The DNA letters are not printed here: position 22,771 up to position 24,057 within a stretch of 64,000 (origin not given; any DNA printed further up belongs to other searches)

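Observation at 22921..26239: PTE-like lactonase + APH kinase + ACAD10/11-like dehydrogenase: candidate lactone / 4-hydroxyacyl-CoA catabolic module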

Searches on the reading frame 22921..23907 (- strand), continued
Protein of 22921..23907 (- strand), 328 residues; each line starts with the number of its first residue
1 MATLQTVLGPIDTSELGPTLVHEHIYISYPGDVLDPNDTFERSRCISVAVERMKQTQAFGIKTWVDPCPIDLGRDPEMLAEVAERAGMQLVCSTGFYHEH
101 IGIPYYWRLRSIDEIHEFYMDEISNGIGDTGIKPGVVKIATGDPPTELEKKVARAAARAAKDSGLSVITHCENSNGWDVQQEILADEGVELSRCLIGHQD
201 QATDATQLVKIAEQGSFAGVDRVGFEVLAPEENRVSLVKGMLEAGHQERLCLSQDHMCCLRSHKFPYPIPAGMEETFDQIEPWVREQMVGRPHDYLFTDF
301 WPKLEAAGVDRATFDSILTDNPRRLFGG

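Call 47: search_protein_families(library=pfam, proteins=[L001:5560-8349:-, L001:10986-12374:+, L001:4761-5570:-, L008:7952-8731:+, L008:11864-12994:+, L008:12991-14028:-, L008:6210-7637:-, L008:14373-15767:-, L008:15789-17156:-, L008:10999-11808:+])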
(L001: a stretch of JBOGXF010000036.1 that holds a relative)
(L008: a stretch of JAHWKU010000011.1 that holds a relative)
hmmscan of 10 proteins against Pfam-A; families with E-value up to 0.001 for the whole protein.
L001:5560-8349:- (929 aa): 1 family
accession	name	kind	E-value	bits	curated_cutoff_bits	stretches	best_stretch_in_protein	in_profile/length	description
PF02687.27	FtsX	-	1.3e-06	28.9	25.5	1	802-915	4-115/120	FtsX-like permease C-terminal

L001:10986-12374:+ (462 aa): 2 families
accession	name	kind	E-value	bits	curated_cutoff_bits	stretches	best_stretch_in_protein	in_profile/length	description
PF00268.27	Ribonuc_red_sm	-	1.3e-17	64.6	33.6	1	34-258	10-232/281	Ribonucleotide reductase, small chain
PF02036.22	SCP2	-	6.9e-10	39.6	21.3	1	367-450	18-100/101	SCP-2 sterol transfer family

L001:4761-5570:- (269 aa): 5 families
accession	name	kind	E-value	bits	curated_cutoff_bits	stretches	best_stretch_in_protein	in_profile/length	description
PF00005.33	ABC_tran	-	1.3e-28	100.8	25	1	27-173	1-137/137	ABC transporter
PF13304.12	AAA_21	-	4.7e-12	47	27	2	135-208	228-304/304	AAA domain, putative AbiEii toxin, Type IV TA system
PF02463.25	SMC_N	-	1.3e-07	31.7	40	0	143-217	135-212/220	RecF/RecN/SMC N terminal domain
PF13481.12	AAA_25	-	0.00036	20.6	27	0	32-117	28-120/195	AAA domain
PF13555.12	AAA_29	-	0.00041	20.5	27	0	35-54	21-39/61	P-loop containing region of AAA domain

L008:7952-8731:+ (259 aa): 3 families
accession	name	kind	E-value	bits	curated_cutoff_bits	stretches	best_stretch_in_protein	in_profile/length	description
PF13561.12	adh_short_C2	-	2.4e-48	165.2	27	1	20-255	6-235/236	Enoyl-(Acyl carrier protein) reductase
PF00106.31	adh_short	-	3.7e-45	154.2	26.6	1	11-207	1-193/195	short chain dehydrogenase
PF08659.16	KR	-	6.2e-09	36.5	22.6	1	14-130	4-125/180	KR domain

L008:11864-12994:+ (376 aa): 2 families
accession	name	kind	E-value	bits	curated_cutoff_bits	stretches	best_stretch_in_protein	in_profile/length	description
PF01546.33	Peptidase_M20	-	7.7e-24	85.2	24.6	1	75-364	2-205/206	Peptidase family M20/M25/M40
PF07687.19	M20_dimer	-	1.2e-18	67.5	21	1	171-265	2-99/107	Peptidase dimerisation domain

L008:12991-14028:- (345 aa): 3 families
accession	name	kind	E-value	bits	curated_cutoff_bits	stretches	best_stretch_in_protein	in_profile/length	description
PF14417.12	MEDS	-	7.9e-32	110.8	29.8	1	35-180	1-161/161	MEDS: MEthanogen/methylotroph, DcmR Sensory domain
PF13581.12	HATPase_c_2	-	1e-17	64.8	27.4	1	221-334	2-125/127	Histidine kinase-like ATPase domain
PF02518.31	HATPase_c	-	4.1e-06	27.7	26.4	1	249-335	4-106/111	Histidine kinase-, DNA gyrase B-, and HSP90-like ATPase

L008:6210-7637:- (475 aa): 1 family
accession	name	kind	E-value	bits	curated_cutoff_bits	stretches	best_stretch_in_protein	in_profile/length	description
PF00682.25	HMGL-like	-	2.4e-26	93.1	29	1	34-292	5-243/260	HMGL-like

L008:14373-15767:- (464 aa): 2 families
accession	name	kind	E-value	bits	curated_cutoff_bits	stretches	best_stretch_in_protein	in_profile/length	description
PF02518.31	HATPase_c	-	2.1e-19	70.4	26.4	1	340-435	6-97/111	Histidine kinase-, DNA gyrase B-, and HSP90-like ATPase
PF00512.31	HisKA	-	2.8e-13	50.1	26.9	1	227-290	2-62/66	His Kinase A (phospho-acceptor) domain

L008:15789-17156:- (455 aa): 2 families
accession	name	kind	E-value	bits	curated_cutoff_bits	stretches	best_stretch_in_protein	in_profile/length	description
PF02113.21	Peptidase_S13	-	4.7e-64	217.2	22.8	2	240-445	229-439/444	D-Ala-D-Ala carboxypeptidase 3 (S13) family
PF13354.11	Beta-lactamase2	-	9.1e-05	22.3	22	0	283-320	72-109/214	Beta-lactamase enzyme family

L008:10999-11808:+ (269 aa): 3 families
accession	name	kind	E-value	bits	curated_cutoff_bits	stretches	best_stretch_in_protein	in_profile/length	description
PF00106.31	adh_short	-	8.8e-48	162.8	26.6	1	9-194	3-191/195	short chain dehydrogenase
PF13561.12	adh_short_C2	-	5e-46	157.6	27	1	13-226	1-227/236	Enoyl-(Acyl carrier protein) reductase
PF08659.16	KR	-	3.5e-06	27.5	22.6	1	10-165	4-162/180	KR domain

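Call 63: search_dna_similar(query=window:22921-23907:-, collection=plasmids, mode=protein, max_rows=60, max_evalue=1e-15)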
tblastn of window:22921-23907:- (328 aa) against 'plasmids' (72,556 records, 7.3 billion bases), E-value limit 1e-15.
Records with a match: 72; places in all: 74; records where one place covers at least 80% of the query: 70.
Best place of each record, by identity: <60% 72.
By first word of the organism name: Rhizobium 20; Pantoea 10; Burkholderia 3; Agrobacterium 3; Escherichia 3; Shinella 3; Sinorhizobium 2; Sphingobium 2; Klebsiella 2; Nonomuraea 1; and 23 more.
By predicted mobility (MOB-suite, as given by PLSDB): non-mobilizable 59; conjugative 9; mobilizable 4.
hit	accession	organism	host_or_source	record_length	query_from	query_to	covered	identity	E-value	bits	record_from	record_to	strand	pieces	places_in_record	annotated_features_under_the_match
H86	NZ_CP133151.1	Sinorhizobium chiapasense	Acaciella angustissima,cell culture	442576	4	328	99%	42.0%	7e-78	266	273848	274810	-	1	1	hypothetical protein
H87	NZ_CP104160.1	Rhizobium sp. CB3060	Leucaena leucocephala,cell culture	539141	4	328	99%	41.9%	1e-69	242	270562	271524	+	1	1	hypothetical protein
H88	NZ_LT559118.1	Nonomuraea gerenzanensis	-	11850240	5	326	98%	32.6%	8e-34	138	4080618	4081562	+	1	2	none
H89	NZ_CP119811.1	Halorussus caseinilyticus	cell culture,coastal saline-alkali land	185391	1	326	99%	31.5%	2e-33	137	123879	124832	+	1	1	hypothetical protein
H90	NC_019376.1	Sphingobium fuliginis ATCC 27551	-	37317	4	326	98%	31.3%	2e-36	145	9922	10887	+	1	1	opdA: organophosphate hydrolase OPH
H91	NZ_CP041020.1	Sphingobium fuliginis ATCC 27551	cell culture,Water of rice field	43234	4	326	98%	31.3%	2e-36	145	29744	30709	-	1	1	opdA: organophosphate hydrolase OPH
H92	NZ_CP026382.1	Sphingopyxis sp. MG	Environmental isolate,sewage & soil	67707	4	326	98%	31.3%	2e-36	145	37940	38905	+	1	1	opdA: organophosphate hydrolase OPH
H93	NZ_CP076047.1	Rhodococcus sp. USK10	-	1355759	2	326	99%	30.9%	3e-36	145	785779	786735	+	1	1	record has no annotation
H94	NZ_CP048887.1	Priestia megaterium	culture,agricultural soil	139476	1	328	100%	30.4%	5e-31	130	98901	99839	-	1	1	phosphotriesterase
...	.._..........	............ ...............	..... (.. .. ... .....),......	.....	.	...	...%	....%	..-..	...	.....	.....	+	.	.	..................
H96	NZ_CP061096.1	Roseomonas marmotae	Marmota himalayana,pure culture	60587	1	327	100%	30.1%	3e-31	131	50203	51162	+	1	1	hypothetical protein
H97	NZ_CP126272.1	Curtobacterium sp. MCLR17_007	-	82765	4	328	99%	29.8%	2e-30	129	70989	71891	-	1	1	hypothetical protein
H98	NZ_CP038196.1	Paracoccus versutus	single cell,soil adjacent to the roots ...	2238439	3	326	99%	29.4%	6e-40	156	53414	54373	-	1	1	none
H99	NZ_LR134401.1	Listeria monocytogenes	Homo sapiens,Vein blood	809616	4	322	97%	29.7%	7e-27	118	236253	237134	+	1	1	phosphotriesterase-related protein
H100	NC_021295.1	Caballeronia insecticola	-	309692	1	321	98%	28.9%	5e-24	109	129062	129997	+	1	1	aryldialkylphosphatase | phosphotriesterase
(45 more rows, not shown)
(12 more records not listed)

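Call 78: predict_structure(alignment_id=A1)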
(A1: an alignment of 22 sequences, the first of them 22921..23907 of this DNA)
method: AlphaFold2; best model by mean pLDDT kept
length: 328 residues; sequences in the alignment: 22
mean_pLDDT: 90.8   pTM: 0.90
mean pLDDT of the five models: 90.8, 89.7, 88.3, 87.8, 86.0
residues with pLDDT >= 90: 225; 70-90: 92; 50-70: 11; < 50: 0
segments of 3 or more residues with pLDDT < 50: none
pLDDT, mean of each block of 10 residues (from residue 1): 92 94 84 80 93 95 91 86 97 79 70 94 91 94 86 95 95 89 97 96 96 97 91 97 97 86 75 90 88 94 97 96 94
secondary structure, 60 per line:
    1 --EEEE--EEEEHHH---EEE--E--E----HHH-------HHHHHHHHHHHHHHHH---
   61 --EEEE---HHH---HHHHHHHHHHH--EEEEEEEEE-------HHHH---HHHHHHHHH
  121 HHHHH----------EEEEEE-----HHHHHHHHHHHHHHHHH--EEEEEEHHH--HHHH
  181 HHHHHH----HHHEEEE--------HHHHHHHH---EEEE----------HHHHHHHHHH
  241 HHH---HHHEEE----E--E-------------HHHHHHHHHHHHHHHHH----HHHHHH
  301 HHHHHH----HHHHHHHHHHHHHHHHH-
elements in order: E3-6 E9-12 E19-21 H42-57 E63-66 H76-86 E89-97 H105-108 H112-125 E136-141 H147-163 E166-171 H177-186 E194-197 H206-213 E217-220 H231-243 E250-252 H274-290 H295-306 H311-327

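Call 82: fold_search(model_id=the predicted structure, library=pdb)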
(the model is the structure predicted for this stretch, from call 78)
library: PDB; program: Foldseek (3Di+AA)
matches with E <= 10: 1760; with E <= 0.001: 323
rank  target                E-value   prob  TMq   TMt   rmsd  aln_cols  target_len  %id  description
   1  6jss_A                5.6e-30  1.00  0.89  0.90   2.5       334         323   34  Structure of Geobacillus kaustophilus lactonase, Y99P mutant (released 2020-04-08)
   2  3tn6_A                1.1e-29  1.00  0.90  0.91   2.5       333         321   33  Crystal structure of GkaP mutant R230H from Geobacillus kaustophilus HTA426 (released 2012-09-12)
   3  3f4d_A                1.4e-29  1.00  0.89  0.90   2.5       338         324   33  Crystal structure of organophosphorus hydrolase from Geobacillus stearothermophilus strain 10 (released 2009-08-18)
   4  4h9t_A                1.7e-29  1.00  0.88  0.90   2.4       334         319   34  Structure of Geobacillus kaustophilus lactonase, mutant E101N with bound N-butyryl-DL-homoserine lactone (released 2012-11-07)
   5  4h9y_A                1.9e-29  1.00  0.88  0.91   2.3       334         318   34  Structure of Geobacillus kaustophilus lactonase, mutant E101N with Zn2+ (released 2012-11-07)
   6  4h9v_A                2.5e-29  1.00  0.88  0.91   2.2       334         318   33  Structure of Geobacillus kaustophilus lactonase, mutant E101G/R230C with Zn2+ (released 2012-11-07)
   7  4h9u_A                2.9e-29  1.00  0.89  0.90   2.3       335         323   34  Structure of Geobacillus kaustophilus lactonase, wild-type with Zn2+ (released 2012-11-07)
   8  4h9x_A                3.2e-29  1.00  0.87  0.89   2.5       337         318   33  Structure of Geobacillus kaustophilus lactonase, mutant E101G/R230C/D266N with Zn2+ and bound N-butyryl-DL-homoserine  (released 2012-11-07)
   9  5ch9_A                3.8e-29  1.00  0.89  0.89   2.7       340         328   33  Gkap mutant B12 (released 2015-09-09)
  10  4xay_G                5.8e-29  1.00  0.85  0.84   3.5       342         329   31  Cycles of destabilization and repair underlie evolutionary transitions in enzymes (released 2015-12-16)
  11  4h9z_A                6.5e-29  1.00  0.88  0.89   2.3       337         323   34  Structure of Geobacillus kaustophilus lactonase, mutant E101N with Mn2+ (released 2012-11-07)
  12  6gbk_A                6.5e-29  1.00  0.83  0.83   3.9       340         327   32  Repertoires of functionally diverse enzymes through computational design at epistatic active-site positions (released 2018-10-24)
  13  4xd5_G                6.9e-29  1.00  0.85  0.84   3.7       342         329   31  Phosphotriesterase variant R2 (released 2015-12-23)
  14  6jst_A                7.3e-29  1.00  0.87  0.89   2.5       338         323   33  Structure of Geobacillus kaustophilus lactonase, Y99P/D266N double mutant with bound 3-oxo-C8-HSL (released 2020-04-08)
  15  4xd6_G                8.2e-29  1.00  0.85  0.85   3.5       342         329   30  Phosphotriesterase Variant E2a (released 2015-12-23)
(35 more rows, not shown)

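Call 86: search_protein_families(library=pfam, proteins=[L041:14128-16512:+, L041:11010-12173:+, L041:13101-14048:+, L041:16514-17506:+, L041:8892-9941:-, L048:1379-4042:+, L048:4086-5126:+, L048:5487-6041:+, L048:6018-7208:-, L041:17518-18681:-])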
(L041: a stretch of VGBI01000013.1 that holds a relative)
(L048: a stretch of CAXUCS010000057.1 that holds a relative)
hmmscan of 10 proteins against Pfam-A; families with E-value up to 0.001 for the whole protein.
L041:14128-16512:+ (794 aa): 1 family
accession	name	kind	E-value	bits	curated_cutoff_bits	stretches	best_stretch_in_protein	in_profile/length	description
PF01636.29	APH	-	2.4e-24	86.8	23.2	1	480-709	4-222/239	Phosphotransferase enzyme family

L041:11010-12173:+ (387 aa): 3 families
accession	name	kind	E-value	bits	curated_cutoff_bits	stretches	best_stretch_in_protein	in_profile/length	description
PF02770.24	Acyl-CoA_dh_M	-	4.6e-18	65.6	33.3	1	126-226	1-97/97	Acyl-CoA dehydrogenase, middle domain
PF00441.29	Acyl-CoA_dh_1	-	5.2e-08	33.6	22.4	1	239-381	2-150/150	Acyl-CoA dehydrogenase, C-terminal domain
PF11794.13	HpaB_N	-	2.5e-05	24.5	35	1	159-234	179-269/270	4-hydroxyphenylacetate 3-hydroxylase N terminal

L041:13101-14048:+ (315 aa): 2 families
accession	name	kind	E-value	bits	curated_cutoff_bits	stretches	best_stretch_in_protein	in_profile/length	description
PF00378.25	ECH_1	-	4.2e-54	183.9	27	1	57-314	3-250/251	Enoyl-CoA hydratase/isomerase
PF16113.10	ECH_2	-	1.2e-34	120.8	27.2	1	61-252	2-186/335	Enoyl-CoA hydratase/isomerase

L041:16514-17506:+ (330 aa): 3 families
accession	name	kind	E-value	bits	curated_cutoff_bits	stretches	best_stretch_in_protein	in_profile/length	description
PF00107.32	ADH_zinc_N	-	1.3e-29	103.2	31.8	1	151-274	1-124/129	Zinc-binding dehydrogenase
PF13602.12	ADH_zinc_N_2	-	2.9e-20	74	27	1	183-321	1-134/134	Zinc-binding dehydrogenase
PF08240.17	ADH_N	-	4.5e-15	56.2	23.5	1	27-110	2-104/104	Alcohol dehydrogenase GroES-like domain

L041:8892-9941:- (349 aa): 0 families

L048:1379-4042:+ (887 aa): 2 families
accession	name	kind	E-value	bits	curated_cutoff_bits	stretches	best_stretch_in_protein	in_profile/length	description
PF00593.30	TonB_dep_Rec_b-barrel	-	8.1e-33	115.4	27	1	354-851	21-435/436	TonB dependent receptor-like, beta-barrel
PF07715.20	Plug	-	5.5e-11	43.4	23.9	1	79-184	4-107/107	TonB-dependent Receptor Plug Domain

L048:4086-5126:+ (346 aa): 3 families
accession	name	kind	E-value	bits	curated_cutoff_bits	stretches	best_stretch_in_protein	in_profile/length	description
PF01636.29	APH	-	1.5e-43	149.7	23.2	1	27-256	2-220/239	Phosphotransferase enzyme family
PF02958.26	EcKL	-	4e-07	30.1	22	1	207-254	217-267/294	Ecdysteroid kinase-like family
PF07914.17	DUF1679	-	0.00081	18.8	24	0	207-248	270-314/414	Uncharacterized oxidoreductase dhs-27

L048:5487-6041:+ (184 aa): 4 families
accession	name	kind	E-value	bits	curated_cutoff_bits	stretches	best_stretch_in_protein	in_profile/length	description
PF00085.26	Thioredoxin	-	2.2e-21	76.2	23.5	1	101-180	20-99/103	Thioredoxin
PF13683.12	rve_3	-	7.3e-21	74.1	26.5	1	7-63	2-58/67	Integrase core domain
PF13899.12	Thioredoxin_7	-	0.00016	22.2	27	1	98-160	16-81/83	Thioredoxin-like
PF13098.12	Thioredoxin_2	-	0.00023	21.9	27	1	97-178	3-100/104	Thioredoxin-like domain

L048:6018-7208:- (396 aa): 0 families

L041:17518-18681:- (387 aa): 1 family
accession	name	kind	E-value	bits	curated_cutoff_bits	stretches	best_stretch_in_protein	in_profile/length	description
PF14307.12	Glyco_tran_WbsX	-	3.3e-129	431.8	25.1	1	29-374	2-350/350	Glycosyltransferase WbsX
